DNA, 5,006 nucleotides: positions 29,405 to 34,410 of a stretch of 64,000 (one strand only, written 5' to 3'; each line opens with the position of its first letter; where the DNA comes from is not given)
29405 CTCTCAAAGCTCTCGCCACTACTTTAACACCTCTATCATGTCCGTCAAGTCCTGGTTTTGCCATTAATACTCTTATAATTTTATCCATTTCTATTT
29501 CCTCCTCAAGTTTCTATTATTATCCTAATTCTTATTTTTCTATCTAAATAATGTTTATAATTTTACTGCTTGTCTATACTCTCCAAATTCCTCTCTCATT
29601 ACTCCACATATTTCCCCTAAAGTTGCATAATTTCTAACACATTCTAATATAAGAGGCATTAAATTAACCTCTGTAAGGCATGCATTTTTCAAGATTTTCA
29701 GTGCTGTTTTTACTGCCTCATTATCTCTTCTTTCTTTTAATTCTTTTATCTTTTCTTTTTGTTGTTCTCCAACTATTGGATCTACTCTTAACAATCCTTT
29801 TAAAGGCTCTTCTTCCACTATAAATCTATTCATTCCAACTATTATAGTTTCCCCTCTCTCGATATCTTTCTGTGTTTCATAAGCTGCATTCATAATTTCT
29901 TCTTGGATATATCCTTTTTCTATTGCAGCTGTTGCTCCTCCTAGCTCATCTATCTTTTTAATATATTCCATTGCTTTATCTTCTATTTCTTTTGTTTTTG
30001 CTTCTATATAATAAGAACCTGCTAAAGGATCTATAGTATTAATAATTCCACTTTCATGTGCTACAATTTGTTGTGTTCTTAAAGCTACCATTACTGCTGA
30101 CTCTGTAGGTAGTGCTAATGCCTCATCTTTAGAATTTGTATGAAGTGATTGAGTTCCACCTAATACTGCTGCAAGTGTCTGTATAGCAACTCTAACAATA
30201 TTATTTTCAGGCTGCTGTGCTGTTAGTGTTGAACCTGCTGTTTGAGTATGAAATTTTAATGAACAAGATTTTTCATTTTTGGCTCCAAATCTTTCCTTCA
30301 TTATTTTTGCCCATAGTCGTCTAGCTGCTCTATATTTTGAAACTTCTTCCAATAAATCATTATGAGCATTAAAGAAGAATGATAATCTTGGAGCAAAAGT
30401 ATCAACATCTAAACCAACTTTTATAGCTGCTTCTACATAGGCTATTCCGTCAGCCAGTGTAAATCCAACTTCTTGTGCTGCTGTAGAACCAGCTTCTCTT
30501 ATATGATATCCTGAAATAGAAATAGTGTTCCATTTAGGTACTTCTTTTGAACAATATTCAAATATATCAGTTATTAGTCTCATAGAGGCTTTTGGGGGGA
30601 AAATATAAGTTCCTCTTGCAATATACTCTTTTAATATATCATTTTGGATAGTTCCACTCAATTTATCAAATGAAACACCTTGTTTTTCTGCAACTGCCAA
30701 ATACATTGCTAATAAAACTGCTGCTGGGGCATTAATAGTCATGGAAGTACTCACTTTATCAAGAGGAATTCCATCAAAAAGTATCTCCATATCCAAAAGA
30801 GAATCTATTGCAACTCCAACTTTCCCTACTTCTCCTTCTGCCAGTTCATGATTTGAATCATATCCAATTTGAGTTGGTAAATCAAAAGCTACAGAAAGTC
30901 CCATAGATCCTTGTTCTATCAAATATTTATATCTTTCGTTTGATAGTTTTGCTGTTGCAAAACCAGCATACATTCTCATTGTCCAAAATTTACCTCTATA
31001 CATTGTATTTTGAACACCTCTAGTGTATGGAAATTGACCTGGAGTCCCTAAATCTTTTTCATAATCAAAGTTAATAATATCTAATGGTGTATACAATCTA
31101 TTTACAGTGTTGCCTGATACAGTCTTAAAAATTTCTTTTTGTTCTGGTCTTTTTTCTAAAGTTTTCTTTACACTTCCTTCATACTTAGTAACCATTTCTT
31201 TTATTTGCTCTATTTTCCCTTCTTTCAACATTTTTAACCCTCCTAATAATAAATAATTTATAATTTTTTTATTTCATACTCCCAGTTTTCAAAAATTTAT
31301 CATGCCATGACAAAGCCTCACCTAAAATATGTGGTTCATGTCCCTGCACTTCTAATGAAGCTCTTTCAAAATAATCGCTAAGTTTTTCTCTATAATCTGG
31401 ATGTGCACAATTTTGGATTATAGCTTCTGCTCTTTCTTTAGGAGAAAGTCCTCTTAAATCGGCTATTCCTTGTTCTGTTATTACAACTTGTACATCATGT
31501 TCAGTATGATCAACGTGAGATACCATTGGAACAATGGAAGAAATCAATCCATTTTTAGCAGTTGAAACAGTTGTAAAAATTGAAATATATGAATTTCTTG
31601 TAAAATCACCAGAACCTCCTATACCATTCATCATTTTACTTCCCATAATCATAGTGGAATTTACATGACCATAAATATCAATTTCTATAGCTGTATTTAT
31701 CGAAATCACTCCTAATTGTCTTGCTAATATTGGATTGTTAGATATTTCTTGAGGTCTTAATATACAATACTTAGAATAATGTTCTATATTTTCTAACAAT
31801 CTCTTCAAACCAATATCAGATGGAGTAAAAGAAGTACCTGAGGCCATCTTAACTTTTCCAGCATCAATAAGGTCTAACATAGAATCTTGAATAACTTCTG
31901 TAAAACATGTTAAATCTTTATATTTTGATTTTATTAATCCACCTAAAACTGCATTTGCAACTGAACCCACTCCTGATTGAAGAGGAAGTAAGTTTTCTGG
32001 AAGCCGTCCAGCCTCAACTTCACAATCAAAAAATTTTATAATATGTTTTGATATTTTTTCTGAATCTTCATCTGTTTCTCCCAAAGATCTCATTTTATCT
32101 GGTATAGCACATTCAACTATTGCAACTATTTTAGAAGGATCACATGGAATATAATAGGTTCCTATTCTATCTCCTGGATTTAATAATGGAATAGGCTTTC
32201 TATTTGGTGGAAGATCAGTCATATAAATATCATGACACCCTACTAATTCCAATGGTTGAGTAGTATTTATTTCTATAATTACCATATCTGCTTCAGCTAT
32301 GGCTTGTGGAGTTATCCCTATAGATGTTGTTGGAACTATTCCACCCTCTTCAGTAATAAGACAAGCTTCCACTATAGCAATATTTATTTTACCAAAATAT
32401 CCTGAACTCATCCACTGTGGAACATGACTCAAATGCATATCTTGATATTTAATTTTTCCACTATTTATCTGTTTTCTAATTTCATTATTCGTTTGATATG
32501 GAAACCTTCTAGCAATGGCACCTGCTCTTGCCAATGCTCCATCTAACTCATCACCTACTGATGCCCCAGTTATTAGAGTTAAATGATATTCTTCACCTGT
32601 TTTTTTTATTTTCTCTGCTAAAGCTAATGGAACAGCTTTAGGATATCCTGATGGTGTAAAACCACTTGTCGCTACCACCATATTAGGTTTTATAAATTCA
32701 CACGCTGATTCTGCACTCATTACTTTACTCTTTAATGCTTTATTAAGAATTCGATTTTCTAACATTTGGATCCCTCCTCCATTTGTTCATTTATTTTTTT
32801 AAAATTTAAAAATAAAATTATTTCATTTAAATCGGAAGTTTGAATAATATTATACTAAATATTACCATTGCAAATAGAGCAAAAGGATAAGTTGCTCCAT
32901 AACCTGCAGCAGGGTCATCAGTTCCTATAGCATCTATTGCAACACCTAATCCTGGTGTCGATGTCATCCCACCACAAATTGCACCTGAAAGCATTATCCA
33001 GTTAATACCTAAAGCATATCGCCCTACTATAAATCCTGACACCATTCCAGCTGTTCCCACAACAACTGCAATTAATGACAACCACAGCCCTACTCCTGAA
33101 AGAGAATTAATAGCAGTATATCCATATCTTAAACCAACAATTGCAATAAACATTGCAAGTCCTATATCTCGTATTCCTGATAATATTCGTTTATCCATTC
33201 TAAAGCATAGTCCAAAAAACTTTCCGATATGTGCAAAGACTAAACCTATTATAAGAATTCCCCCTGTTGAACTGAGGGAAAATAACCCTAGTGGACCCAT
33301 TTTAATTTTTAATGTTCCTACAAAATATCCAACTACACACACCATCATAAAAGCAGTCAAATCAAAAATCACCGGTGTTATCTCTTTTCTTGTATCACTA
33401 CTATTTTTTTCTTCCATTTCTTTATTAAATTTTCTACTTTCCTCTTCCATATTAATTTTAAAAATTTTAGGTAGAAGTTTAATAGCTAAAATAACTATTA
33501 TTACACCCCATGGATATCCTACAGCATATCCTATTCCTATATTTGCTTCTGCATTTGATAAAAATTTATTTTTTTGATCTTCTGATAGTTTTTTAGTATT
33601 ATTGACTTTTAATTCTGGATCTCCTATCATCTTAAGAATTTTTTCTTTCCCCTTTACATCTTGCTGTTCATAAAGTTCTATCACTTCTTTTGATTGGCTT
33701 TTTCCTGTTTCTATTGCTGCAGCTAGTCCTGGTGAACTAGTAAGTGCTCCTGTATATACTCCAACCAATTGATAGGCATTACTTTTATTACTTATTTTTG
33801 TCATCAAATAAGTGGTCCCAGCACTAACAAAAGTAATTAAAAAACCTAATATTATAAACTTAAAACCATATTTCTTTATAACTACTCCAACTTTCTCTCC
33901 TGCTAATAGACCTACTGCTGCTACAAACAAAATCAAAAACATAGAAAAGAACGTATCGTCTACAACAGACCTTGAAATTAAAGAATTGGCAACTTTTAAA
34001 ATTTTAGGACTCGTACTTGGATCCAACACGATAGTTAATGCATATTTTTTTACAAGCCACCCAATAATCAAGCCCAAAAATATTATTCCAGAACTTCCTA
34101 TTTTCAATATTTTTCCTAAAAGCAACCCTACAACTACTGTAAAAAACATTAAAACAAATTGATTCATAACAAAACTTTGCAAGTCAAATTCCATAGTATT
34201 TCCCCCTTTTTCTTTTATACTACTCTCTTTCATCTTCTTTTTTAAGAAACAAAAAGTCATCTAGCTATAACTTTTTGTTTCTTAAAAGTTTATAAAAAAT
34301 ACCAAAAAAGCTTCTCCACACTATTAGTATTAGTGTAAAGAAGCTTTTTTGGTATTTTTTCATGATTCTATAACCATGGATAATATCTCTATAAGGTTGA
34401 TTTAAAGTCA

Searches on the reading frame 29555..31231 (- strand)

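Call 75: search_protein_families(library=pfam, proteins=[window:29555-31231:-], max_evalue=0.00001)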
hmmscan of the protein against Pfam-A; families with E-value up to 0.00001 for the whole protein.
window:29555-31231:- (558 aa): 1 family
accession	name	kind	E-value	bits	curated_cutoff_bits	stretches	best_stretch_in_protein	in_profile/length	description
PF01642.28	MM_CoA_mutase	-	2.2e-227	756.1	22.1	1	36-550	1-512/512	Methylmalonyl-CoA mutase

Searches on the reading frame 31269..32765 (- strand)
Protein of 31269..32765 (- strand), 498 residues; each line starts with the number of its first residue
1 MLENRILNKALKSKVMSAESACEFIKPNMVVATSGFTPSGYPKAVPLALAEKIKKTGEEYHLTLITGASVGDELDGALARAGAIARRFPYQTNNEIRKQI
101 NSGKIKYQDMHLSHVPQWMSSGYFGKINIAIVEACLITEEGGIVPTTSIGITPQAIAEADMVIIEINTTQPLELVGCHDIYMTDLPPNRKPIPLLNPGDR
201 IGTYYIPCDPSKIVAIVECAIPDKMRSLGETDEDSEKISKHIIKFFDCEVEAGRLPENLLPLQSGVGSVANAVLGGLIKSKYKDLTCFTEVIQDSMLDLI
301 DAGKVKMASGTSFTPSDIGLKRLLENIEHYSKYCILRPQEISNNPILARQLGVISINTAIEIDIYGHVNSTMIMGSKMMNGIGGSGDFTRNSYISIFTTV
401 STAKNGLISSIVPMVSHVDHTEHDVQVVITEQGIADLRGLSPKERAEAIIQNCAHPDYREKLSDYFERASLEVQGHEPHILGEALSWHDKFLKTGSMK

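Call 75: search_protein_families(library=pfam, proteins=[window:31269-32765:-], max_evalue=0.00001)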
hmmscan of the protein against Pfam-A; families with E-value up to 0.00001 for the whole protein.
window:31269-32765:- (498 aa): 2 families
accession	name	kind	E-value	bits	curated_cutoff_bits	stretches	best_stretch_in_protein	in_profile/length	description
PF13336.12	AcetylCoA_hyd_C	-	9.7e-47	159.2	23.7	1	319-465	1-153/154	Acetyl-CoA hydrolase/transferase C-terminal domain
PF02550.21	AcetylCoA_hydro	-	4.5e-28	99.1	24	1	10-218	4-198/198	Acetyl-CoA hydrolase/transferase N-terminal domain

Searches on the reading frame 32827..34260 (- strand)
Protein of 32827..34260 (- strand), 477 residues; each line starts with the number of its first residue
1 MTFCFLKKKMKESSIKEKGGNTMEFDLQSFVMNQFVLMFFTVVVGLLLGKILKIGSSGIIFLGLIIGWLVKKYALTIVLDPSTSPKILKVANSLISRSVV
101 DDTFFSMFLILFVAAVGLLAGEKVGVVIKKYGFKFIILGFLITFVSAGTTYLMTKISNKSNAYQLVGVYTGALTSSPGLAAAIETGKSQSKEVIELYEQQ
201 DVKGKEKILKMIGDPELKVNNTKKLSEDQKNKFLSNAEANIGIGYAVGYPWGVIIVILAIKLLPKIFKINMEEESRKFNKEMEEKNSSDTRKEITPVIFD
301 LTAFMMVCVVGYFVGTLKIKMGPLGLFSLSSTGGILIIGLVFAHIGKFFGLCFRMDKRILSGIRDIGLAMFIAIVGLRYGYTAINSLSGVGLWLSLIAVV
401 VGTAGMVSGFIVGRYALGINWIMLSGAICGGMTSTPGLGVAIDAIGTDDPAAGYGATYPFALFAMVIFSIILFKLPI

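Call 75: search_protein_families(library=pfam, proteins=[window:32827-34260:-], max_evalue=0.00001)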
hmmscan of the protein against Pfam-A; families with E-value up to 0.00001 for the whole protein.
window:32827-34260:- (477 aa): 1 family
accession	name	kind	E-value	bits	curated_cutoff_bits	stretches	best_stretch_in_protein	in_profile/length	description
PF06826.17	Asp-Al_Ex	-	1.3e-58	197.9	27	2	304-473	2-166/167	Predicted Permease Membrane Region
